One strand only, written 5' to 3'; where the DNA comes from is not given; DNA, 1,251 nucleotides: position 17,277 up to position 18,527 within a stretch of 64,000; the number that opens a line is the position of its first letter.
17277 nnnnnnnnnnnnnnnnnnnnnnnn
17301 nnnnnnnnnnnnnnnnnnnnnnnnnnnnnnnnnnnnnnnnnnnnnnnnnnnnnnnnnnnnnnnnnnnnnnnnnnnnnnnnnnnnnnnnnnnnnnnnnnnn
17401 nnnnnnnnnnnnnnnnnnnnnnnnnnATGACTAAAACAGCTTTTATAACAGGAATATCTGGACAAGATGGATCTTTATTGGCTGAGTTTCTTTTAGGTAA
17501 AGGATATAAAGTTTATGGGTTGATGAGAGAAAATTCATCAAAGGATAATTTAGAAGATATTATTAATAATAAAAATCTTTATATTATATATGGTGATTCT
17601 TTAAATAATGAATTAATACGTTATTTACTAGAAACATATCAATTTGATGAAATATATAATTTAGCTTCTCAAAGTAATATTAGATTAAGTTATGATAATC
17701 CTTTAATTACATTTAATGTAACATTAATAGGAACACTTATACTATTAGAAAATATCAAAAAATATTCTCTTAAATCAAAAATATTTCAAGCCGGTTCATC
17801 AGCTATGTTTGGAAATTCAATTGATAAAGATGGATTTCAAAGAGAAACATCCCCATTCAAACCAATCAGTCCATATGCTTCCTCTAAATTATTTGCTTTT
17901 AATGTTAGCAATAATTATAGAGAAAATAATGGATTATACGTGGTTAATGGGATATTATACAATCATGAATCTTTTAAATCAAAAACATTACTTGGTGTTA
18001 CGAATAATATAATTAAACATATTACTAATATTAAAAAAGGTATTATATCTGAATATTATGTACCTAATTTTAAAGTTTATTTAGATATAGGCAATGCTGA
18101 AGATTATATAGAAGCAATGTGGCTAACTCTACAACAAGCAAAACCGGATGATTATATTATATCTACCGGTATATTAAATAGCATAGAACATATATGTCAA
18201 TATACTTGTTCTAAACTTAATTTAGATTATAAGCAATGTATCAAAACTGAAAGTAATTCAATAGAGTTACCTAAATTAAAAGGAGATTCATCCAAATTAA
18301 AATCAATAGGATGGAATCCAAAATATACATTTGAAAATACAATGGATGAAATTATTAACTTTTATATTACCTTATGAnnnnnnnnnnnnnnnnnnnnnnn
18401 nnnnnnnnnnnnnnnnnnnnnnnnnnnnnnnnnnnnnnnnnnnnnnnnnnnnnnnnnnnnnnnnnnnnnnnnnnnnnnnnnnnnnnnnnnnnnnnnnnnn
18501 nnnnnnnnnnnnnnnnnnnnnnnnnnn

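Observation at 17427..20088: Contiguous GMD, Fcl-like and GT10 fucosyltransferase-like genes: a self-contained GDP-6-deoxyhexose synthesis-and-transfer unit.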

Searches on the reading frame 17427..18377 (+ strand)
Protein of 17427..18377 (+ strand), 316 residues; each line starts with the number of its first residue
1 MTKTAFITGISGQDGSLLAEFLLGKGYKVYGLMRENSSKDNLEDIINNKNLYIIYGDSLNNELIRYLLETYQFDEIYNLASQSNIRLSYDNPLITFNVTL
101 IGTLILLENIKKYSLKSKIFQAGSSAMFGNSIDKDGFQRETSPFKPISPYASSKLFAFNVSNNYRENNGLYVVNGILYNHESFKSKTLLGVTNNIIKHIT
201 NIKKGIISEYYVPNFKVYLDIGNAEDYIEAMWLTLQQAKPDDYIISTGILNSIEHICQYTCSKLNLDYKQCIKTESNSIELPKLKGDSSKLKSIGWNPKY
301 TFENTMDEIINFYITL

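Call 4: search_protein_families(library=pfam, proteins=[window:17427-18377:+], max_evalue=0.01)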
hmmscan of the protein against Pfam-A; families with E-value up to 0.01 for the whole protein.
window:17427-18377:+ (316 aa): 3 families
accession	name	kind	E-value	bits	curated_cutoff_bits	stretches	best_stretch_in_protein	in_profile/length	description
PF16363.11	GDP_Man_Dehyd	-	2.8e-78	264.1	27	1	6-308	1-331/332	GDP-mannose 4,6 dehydratase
PF01370.27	Epimerase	-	8.2e-41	140.4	20.9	1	6-245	2-239/240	NAD dependent epimerase/dehydratase family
PF05368.20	NmrA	-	0.0004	20.5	27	1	1-70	1-69/298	NmrA-like family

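Call 5: search_protein_families(library=ncbifam, proteins=[window:17427-18377:+], max_evalue=0.001)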
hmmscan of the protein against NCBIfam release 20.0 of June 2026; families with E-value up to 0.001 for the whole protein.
window:17427-18377:+ (316 aa): 11 families
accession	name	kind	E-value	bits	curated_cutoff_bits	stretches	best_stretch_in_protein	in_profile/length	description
TIGR01472.1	gmd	equivalog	2.6e-71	240.6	415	1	3-272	1-278/342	GDP-mannose 4,6-dehydratase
TIGR01181.1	dTDP_gluc_dehyt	equivalog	1.4e-22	80.3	365.1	1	7-314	4-312/321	dTDP-glucose 4,6-dehydratase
TIGR02622.1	CDP_4_6_dhtase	equivalog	3.2e-22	79.1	278.45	1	3-166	5-170/352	CDP-glucose 4,6-dehydratase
TIGR01179.1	galE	equivalog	3.9e-15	55.5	262.3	1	6-199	3-195/332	UDP-glucose 4-epimerase GalE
TIGR04180.1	EDH_00030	hypoth_equivalog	5.9e-14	51.8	475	1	6-211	2-205/297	NAD-dependent 4,6-dehydratase LegB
NF007956.0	PRK10675.1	subfamily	6e-10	38.8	394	1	6-167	4-166/338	UDP-glucose 4-epimerase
NF052578.1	StrlDmthSdmBMthl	equivalog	1.1e-08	35.2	600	1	4-161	2-152/328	sterol demethylase protein SdmB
NF007582.0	PRK10217.1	equivalog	2.3e-08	33.5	698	1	65-159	67-169/355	dTDP-glucose 4,6-dehydratase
TIGR03466.1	HpnA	hypoth_equivalog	1e-07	31.1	367.65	1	4-172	2-162/327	hopanoid-associated sugar epimerase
NF008872.0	PRK11908.1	equivalog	8.6e-07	28.3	294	1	4-144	3-137/349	bifunctional UDP-4-keto-pentose/UDP-xylose synthase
NF007490.0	PRK10084.1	subfamily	6e-06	25.5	649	0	39-115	40-116/361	dTDP-glucose 4,6-dehydratase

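Call 11: search_solved_structures(query=window:17427-18377:+, show_alignments=3, max_evalue=1e-10)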
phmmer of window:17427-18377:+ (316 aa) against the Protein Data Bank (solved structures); distinct sequences matched with E-value up to 1e-10: 23.
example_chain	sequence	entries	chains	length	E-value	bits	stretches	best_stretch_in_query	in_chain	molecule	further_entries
1n7g_A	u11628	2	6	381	3.4e-61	210.4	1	3-308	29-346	GDP-D-mannose-4,6-dehydratase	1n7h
1db3_A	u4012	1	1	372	2.7e-57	197.6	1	3-266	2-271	GDP-MANNOSE 4,6-DEHYDRATASE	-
5uzh_A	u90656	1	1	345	3.9e-56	193.8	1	3-258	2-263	NafoA.00085.b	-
1rpn_A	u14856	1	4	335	5e-54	186.9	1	1-310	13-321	GDP-mannose 4,6-dehydratase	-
7kf3_A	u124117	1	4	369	1.2e-52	182.4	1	1-261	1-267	GDP-mannose 4,6-dehydratase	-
6gpj_A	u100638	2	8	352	4.9e-52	180.4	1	2-258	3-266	GDP-mannose 4,6 dehydratase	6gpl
6gpk_A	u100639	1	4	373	6.2e-52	180.1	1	2-258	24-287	GDP-mannose 4,6 dehydratase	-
1t2a_A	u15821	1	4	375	6.5e-52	180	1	2-258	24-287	GDP-mannose 4,6 dehydratase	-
2z1m_A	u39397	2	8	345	8.7e-52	179.6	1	3-259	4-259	GDP-D-mannose dehydratase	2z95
5in4_A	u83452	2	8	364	9.2e-52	179.5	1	4-258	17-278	GDP-mannose 4,6 dehydratase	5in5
6q94_B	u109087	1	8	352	1.7e-51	178.6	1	2-258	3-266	GDP-mannose 4,6 dehydratase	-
2pk3_A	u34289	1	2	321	1.5e-26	96.7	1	4-313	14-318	GDP-6-deoxy-D-lyxo-4-hexulose reductase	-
6bi4_A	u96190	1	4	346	1.1e-18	70.9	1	6-171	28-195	dTDP-glucose 4,6-dehydratase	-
7us5_A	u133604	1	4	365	4.5e-18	68.9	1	1-169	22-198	GDP-D-GLYCERO-D-MANNO-HEPTOSE 4,6-DEHYDRATASE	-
6bwl_A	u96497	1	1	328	2.1e-15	60.1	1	6-305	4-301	Pal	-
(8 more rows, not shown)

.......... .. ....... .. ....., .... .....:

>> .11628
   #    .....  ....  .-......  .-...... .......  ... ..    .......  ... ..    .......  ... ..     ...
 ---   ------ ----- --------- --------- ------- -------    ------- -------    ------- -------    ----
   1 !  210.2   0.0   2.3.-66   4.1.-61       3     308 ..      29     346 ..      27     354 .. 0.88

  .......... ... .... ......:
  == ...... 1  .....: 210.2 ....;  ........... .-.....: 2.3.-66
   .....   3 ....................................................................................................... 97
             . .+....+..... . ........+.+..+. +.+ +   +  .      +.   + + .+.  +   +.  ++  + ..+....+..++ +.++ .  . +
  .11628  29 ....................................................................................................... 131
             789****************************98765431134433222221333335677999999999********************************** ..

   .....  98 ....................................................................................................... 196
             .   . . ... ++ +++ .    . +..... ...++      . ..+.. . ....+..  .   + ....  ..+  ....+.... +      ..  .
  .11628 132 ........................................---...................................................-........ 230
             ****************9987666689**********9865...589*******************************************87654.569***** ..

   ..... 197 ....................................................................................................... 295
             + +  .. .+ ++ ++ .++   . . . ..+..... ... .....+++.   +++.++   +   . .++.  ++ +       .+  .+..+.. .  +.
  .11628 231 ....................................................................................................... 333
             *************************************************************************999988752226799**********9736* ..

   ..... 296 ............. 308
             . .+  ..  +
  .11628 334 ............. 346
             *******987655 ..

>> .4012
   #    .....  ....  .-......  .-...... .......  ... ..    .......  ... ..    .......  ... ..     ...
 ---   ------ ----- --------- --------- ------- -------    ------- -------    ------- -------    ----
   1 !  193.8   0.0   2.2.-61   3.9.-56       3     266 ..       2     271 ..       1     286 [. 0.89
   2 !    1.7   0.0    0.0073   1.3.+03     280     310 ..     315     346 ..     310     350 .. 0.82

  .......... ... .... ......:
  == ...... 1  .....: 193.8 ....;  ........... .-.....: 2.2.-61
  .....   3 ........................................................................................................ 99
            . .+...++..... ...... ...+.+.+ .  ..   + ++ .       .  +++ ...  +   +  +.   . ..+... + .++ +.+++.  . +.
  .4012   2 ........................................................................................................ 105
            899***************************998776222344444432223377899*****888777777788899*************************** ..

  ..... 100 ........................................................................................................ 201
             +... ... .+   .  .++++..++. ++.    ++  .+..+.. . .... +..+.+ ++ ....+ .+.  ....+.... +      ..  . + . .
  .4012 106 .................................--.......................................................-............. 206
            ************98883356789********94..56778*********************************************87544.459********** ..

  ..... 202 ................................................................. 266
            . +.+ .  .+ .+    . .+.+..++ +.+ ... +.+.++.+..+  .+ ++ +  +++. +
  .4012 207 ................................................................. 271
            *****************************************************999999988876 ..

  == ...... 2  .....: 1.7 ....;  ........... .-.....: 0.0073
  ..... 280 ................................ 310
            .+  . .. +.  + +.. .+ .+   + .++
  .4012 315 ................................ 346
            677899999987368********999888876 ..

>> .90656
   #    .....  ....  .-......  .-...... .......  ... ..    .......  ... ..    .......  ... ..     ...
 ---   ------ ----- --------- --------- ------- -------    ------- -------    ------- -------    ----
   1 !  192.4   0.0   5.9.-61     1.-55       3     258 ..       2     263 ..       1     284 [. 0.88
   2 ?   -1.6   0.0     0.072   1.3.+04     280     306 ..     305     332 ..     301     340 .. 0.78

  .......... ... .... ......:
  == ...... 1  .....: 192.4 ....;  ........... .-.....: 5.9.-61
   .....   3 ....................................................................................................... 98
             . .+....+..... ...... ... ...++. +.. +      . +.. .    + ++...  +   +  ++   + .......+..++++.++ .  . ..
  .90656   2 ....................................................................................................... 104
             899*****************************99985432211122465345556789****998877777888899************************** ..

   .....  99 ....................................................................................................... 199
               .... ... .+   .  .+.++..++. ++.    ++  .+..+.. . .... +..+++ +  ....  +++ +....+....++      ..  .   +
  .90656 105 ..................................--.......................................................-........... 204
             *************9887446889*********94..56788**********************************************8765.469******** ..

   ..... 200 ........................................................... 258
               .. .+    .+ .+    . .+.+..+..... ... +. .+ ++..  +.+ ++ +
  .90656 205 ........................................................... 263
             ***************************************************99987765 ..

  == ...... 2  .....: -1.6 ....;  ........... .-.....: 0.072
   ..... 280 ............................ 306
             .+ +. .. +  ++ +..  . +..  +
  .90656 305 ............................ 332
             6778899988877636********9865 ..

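Call 15: find_homologous_proteins(query=window:17427-18377:+, max_evalue=1e-20)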
Query window:17427-18377:+ (316 aa): 7211 proteins with E <= 1e-20 among 8000 candidates; the best 120 are listed.
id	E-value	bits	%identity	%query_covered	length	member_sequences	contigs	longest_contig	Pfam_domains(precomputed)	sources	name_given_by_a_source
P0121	6.6e-204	694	100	100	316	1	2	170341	PF16363.12,PF01370.28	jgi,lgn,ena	-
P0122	1.4e-184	630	92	99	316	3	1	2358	PF16363.12,PF01370.28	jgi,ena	jgi:GDPmannose 4,6-dehydratase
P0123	2.2e-177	607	89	99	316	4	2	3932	PF16363.12,PF01370.28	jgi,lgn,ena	jgi:GDPmannose 4,6-dehydratase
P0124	1.2e-174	598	86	99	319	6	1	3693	PF16363.12,PF01370.28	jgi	-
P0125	4.3e-173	593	87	99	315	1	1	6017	PF16363.12,PF05368.20,PF01370.28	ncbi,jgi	jgi:GDPmannose 4,6-dehydratase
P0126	5.4e-173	592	86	99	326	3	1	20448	PF16363.12,PF05368.20,PF01370.28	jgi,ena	-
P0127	1.2e-172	591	86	99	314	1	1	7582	PF16363.12,PF01370.28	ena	-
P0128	1.0e-169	582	85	99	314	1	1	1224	PF16363.12,PF01370.28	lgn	-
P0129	1.1e-169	582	83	99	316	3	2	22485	PF16363.12,PF01370.28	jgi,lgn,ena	jgi:GDPmannose 4,6-dehydratase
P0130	6.3e-169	579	85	99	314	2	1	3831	PF16363.12,PF01370.28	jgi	jgi:GDPmannose 4,6-dehydratase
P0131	1.5e-167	575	84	99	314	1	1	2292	PF16363.12,PF01370.28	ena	-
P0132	1.5e-167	575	83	99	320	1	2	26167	PF16363.12,PF01370.28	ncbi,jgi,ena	jgi:GDPmannose 4,6-dehydratase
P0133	2.7e-167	574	81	99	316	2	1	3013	PF16363.12,PF01370.28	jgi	jgi:GDPmannose 4,6-dehydratase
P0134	3.2e-167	573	83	99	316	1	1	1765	PF16363.12,PF01370.28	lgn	-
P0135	8.4e-167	572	83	99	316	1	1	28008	PF16363.12,PF01370.28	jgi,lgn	jgi:GDPmannose 4,6-dehydratase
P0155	5.2e-157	540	79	99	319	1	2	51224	PF16363.12,PF01370.28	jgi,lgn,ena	jgi:GDPmannose 4,6-dehydratase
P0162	3.4e-144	498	73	99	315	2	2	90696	PF16363.12,PF01370.28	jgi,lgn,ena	-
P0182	9.9e-137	473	70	100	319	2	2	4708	PF16363.12,PF01370.28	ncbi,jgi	jgi:GDPmannose 4,6-dehydratase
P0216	1.2e-116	407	62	98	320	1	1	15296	PF16363.12,PF01370.28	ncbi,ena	-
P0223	8.3e-110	385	60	98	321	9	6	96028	PF16363.12,PF01370.28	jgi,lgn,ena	jgi:GDPmannose 4,6-dehydratase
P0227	4.7e-109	382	57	99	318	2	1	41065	PF16363.12,PF01370.28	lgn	-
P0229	2.6e-105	370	54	98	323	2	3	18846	PF16363.12,PF01370.28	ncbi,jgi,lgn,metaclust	jgi:GDPmannose 4,6-dehydratase|metaclust:\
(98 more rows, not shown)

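Call 19: find_encoding_contigs(protein=P0121, flank=10000, max_places=3)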
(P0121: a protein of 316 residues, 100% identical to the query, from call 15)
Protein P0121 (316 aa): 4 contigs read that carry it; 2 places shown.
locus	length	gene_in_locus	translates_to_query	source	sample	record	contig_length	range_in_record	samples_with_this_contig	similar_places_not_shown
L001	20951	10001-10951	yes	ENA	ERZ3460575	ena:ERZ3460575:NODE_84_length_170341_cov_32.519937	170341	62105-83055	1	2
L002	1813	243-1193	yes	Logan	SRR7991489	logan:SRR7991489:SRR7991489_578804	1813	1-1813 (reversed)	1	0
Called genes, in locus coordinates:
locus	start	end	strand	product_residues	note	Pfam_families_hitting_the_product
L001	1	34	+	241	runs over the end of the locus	-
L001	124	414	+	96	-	PF00166:Cpn10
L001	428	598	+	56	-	-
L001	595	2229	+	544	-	PF00118:Cpn60_TCP1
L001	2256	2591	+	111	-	-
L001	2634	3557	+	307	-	PF05496:RuvB_N (weak), PF13173:AAA_14 (weak), PF00004:AAA, PF13401:AAA_22 (faint), PF13177:DNA_pol3_delta2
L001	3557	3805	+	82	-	-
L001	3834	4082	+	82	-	-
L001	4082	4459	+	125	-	-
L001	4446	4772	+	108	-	-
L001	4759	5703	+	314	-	PF12705:PDDEXK_1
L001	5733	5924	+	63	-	-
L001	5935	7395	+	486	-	PF00534:Glycos_transf_1, PF13692:Glyco_trans_1_4 (weak)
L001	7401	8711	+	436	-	PF00534:Glycos_transf_1 (weak)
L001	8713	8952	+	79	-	-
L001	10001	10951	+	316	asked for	PF01370:Epimerase, PF16363:GDP_Man_Dehyd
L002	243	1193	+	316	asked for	PF01370:Epimerase, PF16363:GDP_Man_Dehyd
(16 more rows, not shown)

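Call 33: find_related_loci(query=window:17427-18377:+, collection=viral_contigs, flank=8000)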
Query window:17427-18377:+ (316 aa) in viral_contigs; peptide patterns used: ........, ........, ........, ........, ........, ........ (x = any residue, [..] = any of these).
67 stretches matched a pattern; 23 encode a relative of the query (tblastn E <= 1e-3); 23 distinct loci.
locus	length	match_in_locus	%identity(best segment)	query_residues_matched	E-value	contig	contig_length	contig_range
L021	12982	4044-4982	80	1-313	4e-165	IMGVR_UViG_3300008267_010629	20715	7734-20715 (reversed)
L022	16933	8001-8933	63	5-315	5e-133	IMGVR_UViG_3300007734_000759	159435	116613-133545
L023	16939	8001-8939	73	1-313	5e-151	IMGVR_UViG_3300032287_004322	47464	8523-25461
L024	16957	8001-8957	47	1-314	4e-93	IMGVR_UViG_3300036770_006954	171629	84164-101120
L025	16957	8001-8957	47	1-314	4e-93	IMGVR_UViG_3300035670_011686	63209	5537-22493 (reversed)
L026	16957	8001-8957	47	3-314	4e-92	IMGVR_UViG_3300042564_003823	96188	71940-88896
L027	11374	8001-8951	47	3-314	6e-92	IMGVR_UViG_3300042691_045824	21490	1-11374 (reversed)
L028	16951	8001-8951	46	3-314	9e-90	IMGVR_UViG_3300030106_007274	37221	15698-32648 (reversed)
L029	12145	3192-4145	45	3-313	2e-88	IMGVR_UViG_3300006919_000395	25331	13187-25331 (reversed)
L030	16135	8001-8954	45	3-314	1e-88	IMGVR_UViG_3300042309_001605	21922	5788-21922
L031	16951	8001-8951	46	3-314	5e-88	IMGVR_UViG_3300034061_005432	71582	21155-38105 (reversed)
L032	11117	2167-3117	46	3-314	5e-88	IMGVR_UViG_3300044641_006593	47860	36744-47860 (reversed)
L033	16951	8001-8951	46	3-314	5e-88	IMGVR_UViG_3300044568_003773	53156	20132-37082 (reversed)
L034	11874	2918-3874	45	1-313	3e-87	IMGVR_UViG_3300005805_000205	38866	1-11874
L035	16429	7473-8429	44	3-314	2e-86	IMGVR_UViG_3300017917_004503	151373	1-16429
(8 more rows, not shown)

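Call 55: find_encoding_contigs(protein=P0162, flank=7000, max_places=1)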
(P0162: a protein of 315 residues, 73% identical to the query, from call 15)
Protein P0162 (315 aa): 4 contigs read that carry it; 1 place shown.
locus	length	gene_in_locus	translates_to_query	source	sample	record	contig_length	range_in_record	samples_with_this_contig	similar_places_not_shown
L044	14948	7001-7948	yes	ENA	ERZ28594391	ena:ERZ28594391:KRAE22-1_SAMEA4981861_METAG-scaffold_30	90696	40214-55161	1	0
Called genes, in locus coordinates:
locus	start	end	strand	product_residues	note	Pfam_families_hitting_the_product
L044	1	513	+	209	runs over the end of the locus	PF01541:GIY-YIG, PF07453:NUMOD1 (weak), PF22083:I-HmuI_NUMOD-like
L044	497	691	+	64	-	-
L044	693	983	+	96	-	-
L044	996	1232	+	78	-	-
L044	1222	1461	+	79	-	-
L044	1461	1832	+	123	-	-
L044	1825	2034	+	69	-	-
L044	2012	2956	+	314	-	PF12705:PDDEXK_1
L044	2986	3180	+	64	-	-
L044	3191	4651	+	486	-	PF00534:Glycos_transf_1, PF13692:Glyco_trans_1_4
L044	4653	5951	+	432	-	PF00534:Glycos_transf_1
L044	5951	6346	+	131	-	-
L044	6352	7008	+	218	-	PF00535:Glycos_transf_2 (weak)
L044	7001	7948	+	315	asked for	PF01370:Epimerase, PF16363:GDP_Man_Dehyd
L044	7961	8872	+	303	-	PF01370:Epimerase, PF04321:RmlD_sub_bind (weak), PF16363:GDP_Man_Dehyd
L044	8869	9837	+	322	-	PF01370:Epimerase, PF04321:RmlD_sub_bind, PF16363:GDP_Man_Dehyd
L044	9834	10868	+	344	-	PF01370:Epimerase, PF02719:Polysacc_synt_2, PF04321:RmlD_sub_bind, PF16363:GDP_Man_Dehyd, PF07993:NAD_binding_4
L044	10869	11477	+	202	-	PF05050:Methyltransf_21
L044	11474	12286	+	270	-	PF00852:Glyco_transf_10 (weak)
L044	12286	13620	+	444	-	PF01041:DegT_DnrJ_EryC1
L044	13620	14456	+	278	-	PF01531:Glyco_transf_11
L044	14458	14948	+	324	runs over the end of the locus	PF01073:3Beta_HSD, PF01370:Epimerase, PF02719:Polysacc_synt_2 (faint), PF04321:RmlD_sub_bind, PF16363:GDP_Man_Dehyd, PF07993:NAD_binding_4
